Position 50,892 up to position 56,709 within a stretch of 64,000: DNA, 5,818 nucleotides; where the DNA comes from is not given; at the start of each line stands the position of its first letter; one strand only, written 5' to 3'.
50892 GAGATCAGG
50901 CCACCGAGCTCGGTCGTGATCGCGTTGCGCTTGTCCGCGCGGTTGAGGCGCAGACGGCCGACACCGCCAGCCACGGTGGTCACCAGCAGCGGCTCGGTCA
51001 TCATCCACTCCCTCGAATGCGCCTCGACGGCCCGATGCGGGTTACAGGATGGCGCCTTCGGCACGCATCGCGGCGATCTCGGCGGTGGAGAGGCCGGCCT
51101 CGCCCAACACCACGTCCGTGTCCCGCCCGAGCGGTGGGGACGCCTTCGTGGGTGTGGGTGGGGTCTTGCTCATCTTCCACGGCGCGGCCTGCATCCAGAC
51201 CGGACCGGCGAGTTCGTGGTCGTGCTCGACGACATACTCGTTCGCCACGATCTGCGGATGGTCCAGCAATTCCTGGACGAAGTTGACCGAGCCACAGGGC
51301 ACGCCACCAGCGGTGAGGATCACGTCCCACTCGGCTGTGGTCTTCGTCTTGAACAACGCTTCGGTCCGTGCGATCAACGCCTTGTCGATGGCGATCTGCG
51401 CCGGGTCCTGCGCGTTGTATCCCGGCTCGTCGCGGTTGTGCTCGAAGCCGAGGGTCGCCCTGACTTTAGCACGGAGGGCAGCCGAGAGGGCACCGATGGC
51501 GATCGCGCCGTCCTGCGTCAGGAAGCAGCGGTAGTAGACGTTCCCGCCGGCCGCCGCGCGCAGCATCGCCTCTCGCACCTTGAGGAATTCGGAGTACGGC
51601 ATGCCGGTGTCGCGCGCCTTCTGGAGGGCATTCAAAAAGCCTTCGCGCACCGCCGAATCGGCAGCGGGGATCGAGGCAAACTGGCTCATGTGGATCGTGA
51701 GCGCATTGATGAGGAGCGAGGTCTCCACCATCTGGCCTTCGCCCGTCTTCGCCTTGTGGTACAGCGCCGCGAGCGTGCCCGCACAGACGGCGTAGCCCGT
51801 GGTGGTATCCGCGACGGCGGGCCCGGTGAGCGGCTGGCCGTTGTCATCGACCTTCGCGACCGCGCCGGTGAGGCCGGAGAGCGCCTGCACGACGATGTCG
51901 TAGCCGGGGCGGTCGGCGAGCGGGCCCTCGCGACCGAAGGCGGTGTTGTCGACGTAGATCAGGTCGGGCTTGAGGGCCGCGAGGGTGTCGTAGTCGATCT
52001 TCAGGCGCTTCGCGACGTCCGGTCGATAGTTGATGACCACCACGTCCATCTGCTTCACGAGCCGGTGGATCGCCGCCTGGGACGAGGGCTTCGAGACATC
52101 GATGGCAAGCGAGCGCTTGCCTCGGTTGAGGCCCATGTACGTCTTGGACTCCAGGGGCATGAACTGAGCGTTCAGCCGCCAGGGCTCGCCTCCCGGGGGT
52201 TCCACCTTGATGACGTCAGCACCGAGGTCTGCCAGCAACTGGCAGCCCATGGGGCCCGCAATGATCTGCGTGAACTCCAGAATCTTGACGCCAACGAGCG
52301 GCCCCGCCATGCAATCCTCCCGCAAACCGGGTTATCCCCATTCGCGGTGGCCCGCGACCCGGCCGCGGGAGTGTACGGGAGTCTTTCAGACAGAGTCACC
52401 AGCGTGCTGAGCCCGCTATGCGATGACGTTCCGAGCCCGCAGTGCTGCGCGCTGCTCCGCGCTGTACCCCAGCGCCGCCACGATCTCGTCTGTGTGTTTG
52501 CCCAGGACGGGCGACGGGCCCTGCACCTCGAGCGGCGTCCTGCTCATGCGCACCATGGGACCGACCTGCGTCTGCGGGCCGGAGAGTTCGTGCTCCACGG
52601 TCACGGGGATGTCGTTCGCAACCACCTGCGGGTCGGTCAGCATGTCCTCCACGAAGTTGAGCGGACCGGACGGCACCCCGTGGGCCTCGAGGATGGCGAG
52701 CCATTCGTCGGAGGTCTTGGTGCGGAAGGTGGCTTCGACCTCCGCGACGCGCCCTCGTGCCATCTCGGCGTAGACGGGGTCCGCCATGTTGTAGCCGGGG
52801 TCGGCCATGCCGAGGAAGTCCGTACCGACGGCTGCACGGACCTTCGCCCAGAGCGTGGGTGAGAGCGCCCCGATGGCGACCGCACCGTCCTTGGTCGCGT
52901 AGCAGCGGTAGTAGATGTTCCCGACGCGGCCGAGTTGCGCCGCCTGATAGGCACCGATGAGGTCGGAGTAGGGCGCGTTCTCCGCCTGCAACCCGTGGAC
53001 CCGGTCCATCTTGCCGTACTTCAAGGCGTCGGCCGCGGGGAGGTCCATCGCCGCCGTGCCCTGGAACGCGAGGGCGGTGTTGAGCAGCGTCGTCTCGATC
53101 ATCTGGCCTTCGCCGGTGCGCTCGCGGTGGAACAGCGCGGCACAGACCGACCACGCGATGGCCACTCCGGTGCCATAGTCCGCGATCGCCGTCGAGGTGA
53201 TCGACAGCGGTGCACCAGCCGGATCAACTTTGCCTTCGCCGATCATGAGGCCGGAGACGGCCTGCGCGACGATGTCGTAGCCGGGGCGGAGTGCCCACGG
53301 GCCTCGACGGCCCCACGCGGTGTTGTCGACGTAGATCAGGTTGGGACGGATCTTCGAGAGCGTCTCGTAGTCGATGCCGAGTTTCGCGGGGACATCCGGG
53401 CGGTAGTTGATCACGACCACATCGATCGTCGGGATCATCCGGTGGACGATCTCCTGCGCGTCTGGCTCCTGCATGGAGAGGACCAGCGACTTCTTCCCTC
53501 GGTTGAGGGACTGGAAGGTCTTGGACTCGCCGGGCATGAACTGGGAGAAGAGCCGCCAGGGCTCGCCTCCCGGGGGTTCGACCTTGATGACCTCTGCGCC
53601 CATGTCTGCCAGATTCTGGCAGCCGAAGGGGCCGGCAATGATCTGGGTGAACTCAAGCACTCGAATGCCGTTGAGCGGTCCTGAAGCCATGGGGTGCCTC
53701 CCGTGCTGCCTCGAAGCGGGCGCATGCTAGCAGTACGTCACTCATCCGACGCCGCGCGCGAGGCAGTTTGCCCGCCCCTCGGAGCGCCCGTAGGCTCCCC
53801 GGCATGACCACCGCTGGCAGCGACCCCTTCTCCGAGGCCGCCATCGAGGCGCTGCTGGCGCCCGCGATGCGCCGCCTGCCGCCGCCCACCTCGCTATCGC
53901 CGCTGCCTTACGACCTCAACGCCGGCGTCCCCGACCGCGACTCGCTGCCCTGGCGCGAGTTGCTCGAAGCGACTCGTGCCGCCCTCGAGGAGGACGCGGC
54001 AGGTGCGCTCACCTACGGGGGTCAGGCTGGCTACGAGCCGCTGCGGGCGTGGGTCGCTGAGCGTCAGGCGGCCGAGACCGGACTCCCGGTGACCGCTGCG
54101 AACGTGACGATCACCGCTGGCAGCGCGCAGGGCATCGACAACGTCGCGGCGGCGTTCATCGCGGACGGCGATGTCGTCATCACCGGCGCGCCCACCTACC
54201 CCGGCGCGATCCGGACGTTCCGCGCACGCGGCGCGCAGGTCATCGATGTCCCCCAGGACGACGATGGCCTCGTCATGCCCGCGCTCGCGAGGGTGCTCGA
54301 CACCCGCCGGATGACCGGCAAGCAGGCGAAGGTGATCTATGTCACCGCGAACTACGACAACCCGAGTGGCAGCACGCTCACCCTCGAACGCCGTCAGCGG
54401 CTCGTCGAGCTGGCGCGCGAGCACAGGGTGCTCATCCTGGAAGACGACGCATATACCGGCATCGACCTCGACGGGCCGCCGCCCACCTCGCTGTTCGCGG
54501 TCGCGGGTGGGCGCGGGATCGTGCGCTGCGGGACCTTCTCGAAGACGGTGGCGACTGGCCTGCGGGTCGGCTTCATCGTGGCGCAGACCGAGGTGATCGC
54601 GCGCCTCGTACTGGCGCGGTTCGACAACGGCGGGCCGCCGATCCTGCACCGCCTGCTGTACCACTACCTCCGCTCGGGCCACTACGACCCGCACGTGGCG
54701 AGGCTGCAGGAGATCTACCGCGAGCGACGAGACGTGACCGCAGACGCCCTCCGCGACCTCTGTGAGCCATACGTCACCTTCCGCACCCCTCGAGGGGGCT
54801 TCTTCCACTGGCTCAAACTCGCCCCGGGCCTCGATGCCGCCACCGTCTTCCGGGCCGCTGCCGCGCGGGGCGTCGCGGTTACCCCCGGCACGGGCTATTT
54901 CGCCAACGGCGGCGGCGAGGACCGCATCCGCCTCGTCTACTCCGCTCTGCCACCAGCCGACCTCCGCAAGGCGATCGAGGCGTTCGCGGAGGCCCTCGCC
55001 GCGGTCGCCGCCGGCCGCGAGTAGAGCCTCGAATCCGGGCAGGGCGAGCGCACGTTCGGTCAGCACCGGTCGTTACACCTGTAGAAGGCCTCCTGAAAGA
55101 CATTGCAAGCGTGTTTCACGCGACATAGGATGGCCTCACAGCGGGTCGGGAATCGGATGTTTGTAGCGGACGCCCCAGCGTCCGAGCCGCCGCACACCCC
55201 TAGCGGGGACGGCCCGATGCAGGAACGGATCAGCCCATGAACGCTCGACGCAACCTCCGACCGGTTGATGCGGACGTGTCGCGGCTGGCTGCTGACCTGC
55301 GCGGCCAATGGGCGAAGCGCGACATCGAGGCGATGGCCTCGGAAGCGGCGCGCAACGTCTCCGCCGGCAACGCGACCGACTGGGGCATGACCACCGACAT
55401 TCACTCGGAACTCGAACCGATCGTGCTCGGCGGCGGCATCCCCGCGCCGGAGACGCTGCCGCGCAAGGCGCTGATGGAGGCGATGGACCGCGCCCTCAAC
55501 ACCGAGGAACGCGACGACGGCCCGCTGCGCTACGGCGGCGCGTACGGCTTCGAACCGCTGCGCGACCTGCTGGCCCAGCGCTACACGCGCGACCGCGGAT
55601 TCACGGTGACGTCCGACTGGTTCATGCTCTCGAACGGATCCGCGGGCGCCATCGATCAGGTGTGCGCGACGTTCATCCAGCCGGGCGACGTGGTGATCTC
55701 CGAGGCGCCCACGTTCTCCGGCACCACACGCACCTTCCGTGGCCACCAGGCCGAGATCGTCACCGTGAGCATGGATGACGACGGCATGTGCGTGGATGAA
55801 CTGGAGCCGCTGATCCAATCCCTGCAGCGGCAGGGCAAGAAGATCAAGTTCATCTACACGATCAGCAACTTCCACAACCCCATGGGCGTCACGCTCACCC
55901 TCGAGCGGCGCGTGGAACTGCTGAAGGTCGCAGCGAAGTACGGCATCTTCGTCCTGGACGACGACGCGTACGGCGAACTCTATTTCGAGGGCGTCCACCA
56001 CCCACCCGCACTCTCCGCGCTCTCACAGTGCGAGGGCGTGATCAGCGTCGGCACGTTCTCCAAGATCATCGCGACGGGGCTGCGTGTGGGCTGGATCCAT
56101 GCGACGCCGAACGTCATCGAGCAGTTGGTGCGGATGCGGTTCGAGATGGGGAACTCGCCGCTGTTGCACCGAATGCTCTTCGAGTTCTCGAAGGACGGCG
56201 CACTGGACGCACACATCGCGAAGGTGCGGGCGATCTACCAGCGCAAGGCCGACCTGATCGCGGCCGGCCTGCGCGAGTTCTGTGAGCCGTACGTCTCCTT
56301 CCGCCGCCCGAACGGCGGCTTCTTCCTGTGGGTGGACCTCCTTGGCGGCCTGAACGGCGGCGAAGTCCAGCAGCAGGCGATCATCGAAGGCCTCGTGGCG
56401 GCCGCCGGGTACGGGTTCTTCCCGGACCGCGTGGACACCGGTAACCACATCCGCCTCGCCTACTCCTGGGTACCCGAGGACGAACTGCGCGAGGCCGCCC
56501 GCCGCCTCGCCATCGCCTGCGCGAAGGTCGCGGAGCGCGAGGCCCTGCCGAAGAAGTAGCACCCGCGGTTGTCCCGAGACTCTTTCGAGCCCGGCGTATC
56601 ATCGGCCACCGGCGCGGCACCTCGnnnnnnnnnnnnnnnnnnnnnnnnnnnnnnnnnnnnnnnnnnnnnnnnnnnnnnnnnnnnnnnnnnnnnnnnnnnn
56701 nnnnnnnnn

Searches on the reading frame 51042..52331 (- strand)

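Call 31: search_protein_families(library=pfam, proteins=[window:51042-52331:-], max_evalue=0.0001)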
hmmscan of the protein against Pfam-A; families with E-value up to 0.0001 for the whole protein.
window:51042-52331:- (429 aa): 1 family
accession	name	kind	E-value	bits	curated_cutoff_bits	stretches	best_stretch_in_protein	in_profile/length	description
PF02515.22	CoA_transf_3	-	2.6e-94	316.8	23.3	1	12-405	1-366/366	CoA-transferase family III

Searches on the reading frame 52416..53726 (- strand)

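Call 31: search_protein_families(library=pfam, proteins=[window:52416-53726:-], max_evalue=0.0001)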
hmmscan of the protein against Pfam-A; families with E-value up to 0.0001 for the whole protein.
window:52416-53726:- (436 aa): 1 family
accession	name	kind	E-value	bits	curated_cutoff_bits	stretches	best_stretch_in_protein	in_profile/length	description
PF02515.22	CoA_transf_3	-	7.7e-101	338.3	23.3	1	18-412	1-366/366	CoA-transferase family III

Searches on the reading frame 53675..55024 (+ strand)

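Call 31: search_protein_families(library=pfam, proteins=[window:53675-55024:+], max_evalue=0.0001)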
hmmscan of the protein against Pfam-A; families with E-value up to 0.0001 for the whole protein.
window:53675-55024:+ (449 aa): 2 families
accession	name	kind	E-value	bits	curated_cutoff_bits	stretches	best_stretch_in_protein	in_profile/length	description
PF00155.27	Aminotran_1_2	-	1.5e-40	140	19.7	1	80-437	5-361/361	Aminotransferase class I and II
PF12897.13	Asp_aminotransf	-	2.4e-12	46.9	27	1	113-441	64-409/421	Aspartate amino-transferase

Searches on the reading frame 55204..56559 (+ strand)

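Call 33: search_protein_families(library=pfam, proteins=[window:55204-56559:+], max_evalue=0.0001)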
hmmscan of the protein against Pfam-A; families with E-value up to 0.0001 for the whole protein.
window:55204-56559:+ (451 aa): 2 families
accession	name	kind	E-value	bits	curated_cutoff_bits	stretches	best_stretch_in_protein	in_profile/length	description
PF00155.27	Aminotran_1_2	-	8.1e-39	134.3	19.7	1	90-435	22-361/361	Aminotransferase class I and II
PF12897.13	Asp_aminotransf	-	2.4e-13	50.1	27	1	169-447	132-416/421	Aspartate amino-transferase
